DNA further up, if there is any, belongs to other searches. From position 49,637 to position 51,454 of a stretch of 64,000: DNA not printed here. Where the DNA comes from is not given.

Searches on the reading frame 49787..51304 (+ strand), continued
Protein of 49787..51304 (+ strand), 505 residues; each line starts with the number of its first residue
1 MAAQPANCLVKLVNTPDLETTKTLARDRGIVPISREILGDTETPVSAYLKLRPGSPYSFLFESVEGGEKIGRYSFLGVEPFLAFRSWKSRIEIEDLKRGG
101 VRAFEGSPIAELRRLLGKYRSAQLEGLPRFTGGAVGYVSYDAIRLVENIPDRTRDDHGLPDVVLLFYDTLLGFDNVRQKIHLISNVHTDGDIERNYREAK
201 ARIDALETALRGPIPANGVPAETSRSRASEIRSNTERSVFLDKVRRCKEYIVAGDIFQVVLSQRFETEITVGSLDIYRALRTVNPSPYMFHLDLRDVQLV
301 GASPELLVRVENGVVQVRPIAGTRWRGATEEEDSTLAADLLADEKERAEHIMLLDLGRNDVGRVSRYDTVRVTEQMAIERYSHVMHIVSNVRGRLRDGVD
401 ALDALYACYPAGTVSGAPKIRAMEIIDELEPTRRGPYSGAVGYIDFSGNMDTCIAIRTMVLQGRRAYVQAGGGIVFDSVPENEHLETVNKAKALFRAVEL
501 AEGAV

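Call 33: find_encoding_contigs(protein=P0096, flank=10000, max_places=2)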
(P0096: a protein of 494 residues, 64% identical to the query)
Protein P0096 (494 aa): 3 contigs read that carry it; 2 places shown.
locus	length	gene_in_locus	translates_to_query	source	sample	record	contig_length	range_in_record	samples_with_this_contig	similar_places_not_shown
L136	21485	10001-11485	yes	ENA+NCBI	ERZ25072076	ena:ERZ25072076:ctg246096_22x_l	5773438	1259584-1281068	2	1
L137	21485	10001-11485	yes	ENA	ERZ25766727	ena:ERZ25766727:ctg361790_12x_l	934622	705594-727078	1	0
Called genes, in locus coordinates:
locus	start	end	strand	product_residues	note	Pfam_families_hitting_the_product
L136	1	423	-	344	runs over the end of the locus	PF19572:PorV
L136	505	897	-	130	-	-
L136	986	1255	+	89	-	-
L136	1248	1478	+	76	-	-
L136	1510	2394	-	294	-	PF12760:Zn_ribbon_IS1595 (weak), PF12762:DDE_Tnp_IS1595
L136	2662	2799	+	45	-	-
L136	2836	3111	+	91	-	-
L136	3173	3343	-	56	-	PF03966:Trm112p, PF22191:IBR_1 (weak)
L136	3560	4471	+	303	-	PF01073:3Beta_HSD, PF01370:Epimerase, PF04321:RmlD_sub_bind, PF16363:GDP_Man_Dehyd, PF02719:Polysacc_synt_2, PF07993:NAD_binding_4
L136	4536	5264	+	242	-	PF00535:Glycos_transf_2, PF13641:Glyco_tranf_2_3 (weak)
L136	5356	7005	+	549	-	PF22694:CtpB_N-like, PF00595:PDZ, PF13180:PDZ_2, PF17820:PDZ_6, PF03572:Peptidase_S41, PF28547:CHD_PDZ-protease (faint)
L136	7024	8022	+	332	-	PF00389:2-Hacid_dh, PF02826:2-Hacid_dh_C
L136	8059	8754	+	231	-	PF02687:FtsX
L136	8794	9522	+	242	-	PF00005:ABC_tran, PF02463:SMC_N (faint)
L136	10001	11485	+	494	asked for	PF04715:, PF00425:Chorismate_bind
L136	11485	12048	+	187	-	PF00117:GATase, PF07722:Peptidase_C26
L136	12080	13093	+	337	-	PF02885:Glycos_trans_3N, PF00591:Glycos_transf_3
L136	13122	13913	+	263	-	PF00218:IGPS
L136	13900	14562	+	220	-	PF00697:PRAI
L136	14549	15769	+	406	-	PF00291:PALP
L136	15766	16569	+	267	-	PF00290:Trp_syntA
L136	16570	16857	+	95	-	PF01817:CM_2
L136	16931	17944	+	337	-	PF18152:DAHP_snth_FXD, PF00793:DAHP_synth_1, PF03102:NeuB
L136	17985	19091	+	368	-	PF02153:PDH_N, PF20463:PDH_C, PF01842:ACT, PF22629:ACT_AHAS_ss (weak)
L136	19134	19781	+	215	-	PF00275:EPSP_synthase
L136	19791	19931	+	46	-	-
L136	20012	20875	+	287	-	PF08501:Shikimate_dh_N, PF01488:Shikimate_DH (weak), PF03435:Sacchrp_dh_NADP (weak), PF18317:SDH_C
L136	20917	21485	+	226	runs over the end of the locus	PF01209:Ubie_methyltran, PF13847:Methyltransf_31, PF08241:Methyltransf_11, PF08242:Methyltransf_12 (weak), PF13649:Methyltransf_25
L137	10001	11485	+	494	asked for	PF04715:, PF00425:Chorismate_bind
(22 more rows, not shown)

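Call 63: find_encoding_contigs(protein=P0056, flank=10000, max_places=2)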
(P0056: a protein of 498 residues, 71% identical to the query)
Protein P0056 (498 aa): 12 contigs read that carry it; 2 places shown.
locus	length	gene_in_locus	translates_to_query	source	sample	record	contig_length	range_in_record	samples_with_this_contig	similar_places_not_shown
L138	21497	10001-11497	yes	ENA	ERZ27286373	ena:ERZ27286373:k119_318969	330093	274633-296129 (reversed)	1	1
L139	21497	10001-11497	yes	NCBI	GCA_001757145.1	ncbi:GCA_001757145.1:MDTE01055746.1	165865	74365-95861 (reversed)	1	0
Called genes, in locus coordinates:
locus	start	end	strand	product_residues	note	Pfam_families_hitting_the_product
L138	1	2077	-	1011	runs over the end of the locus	PF01839:FG-GAP (faint), PF13517:FG-GAP_3, PF18962:Por_Secre_tail (weak)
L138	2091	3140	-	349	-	PF19572:PorV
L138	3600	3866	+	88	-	-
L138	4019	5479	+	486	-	-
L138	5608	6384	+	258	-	PF01073:3Beta_HSD, PF01370:Epimerase, PF02719:Polysacc_synt_2 (weak), PF04321:RmlD_sub_bind, PF16363:GDP_Man_Dehyd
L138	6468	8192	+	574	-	PF22694:CtpB_N-like (weak), PF13180:PDZ_2, PF17820:PDZ_6, PF03572:Peptidase_S41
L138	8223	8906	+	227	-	PF02687:FtsX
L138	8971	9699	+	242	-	PF00005:ABC_tran, PF02463:SMC_N (faint)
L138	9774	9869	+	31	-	-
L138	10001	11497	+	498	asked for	PF04715:, PF00425:Chorismate_bind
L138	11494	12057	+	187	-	PF00117:GATase, PF07722:Peptidase_C26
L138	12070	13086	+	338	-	PF02885:Glycos_trans_3N, PF00591:Glycos_transf_3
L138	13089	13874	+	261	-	PF00218:IGPS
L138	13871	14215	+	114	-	-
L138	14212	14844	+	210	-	PF00697:PRAI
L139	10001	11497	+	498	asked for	PF04715:, PF00425:Chorismate_bind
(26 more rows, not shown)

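Call 64: find_encoding_contigs(protein=P0104, flank=10000, max_places=2)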
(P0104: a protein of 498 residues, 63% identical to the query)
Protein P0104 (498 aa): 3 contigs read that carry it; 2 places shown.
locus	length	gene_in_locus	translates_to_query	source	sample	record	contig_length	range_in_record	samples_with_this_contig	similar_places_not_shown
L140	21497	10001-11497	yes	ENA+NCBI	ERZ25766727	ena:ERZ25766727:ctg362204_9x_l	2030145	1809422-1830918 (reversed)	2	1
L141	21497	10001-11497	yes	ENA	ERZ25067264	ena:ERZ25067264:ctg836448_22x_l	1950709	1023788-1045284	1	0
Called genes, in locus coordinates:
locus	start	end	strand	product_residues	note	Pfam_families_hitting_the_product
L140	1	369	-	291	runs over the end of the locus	PF01555:N6_N4_Mtase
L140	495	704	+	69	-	-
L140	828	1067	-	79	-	-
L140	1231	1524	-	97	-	PF00216:Bac_DNA_binding, PF18291:HU-HIG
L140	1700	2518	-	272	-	PF01940:DUF92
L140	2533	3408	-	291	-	PF01040:UbiA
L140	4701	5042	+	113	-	PF00126:HTH_1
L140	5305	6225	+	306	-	PF00126:HTH_1, PF03466:LysR_substrate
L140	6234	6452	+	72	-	-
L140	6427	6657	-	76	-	-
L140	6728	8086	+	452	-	PF00483:NTP_transferase, PF12804:NTP_transf_3, PF01066:CDP-OH_P_transf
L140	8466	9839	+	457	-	PF13598:DUF4139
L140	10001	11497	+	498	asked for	PF04715:, PF00425:Chorismate_bind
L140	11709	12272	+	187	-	PF00117:GATase, PF07722:Peptidase_C26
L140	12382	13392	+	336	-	PF02885:Glycos_trans_3N, PF00591:Glycos_transf_3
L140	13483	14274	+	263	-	PF00218:IGPS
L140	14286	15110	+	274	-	PF01209:Ubie_methyltran, PF05724:TPMT (weak), PF05401:NodS (faint), PF13489:Methyltransf_23, PF13847:Methyltransf_31, PF08241:Methyltransf_11, PF08242:Methyltransf_12, PF13649:Methyltransf_25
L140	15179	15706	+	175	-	PF02834:LigT_PEase (faint), PF13563:2_5_RNA_ligase2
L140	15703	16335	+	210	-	PF00697:PRAI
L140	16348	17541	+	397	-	PF00291:PALP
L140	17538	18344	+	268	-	PF00290:Trp_syntA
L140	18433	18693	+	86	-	PF01817:CM_2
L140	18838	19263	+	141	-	PF18152:DAHP_snth_FXD, PF00793:DAHP_synth_1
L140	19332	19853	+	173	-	PF00793:DAHP_synth_1, PF03102:NeuB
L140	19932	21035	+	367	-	PF03807:F420_oxidored (weak), PF02153:PDH_N, PF20463:PDH_C, PF01842:ACT, PF22629:ACT_AHAS_ss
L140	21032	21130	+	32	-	-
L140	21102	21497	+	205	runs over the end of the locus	PF02353:CMAS, PF13489:Methyltransf_23, PF13847:Methyltransf_31, PF08241:Methyltransf_11, PF08242:Methyltransf_12, PF13649:Methyltransf_25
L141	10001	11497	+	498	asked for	PF04715:, PF00425:Chorismate_bind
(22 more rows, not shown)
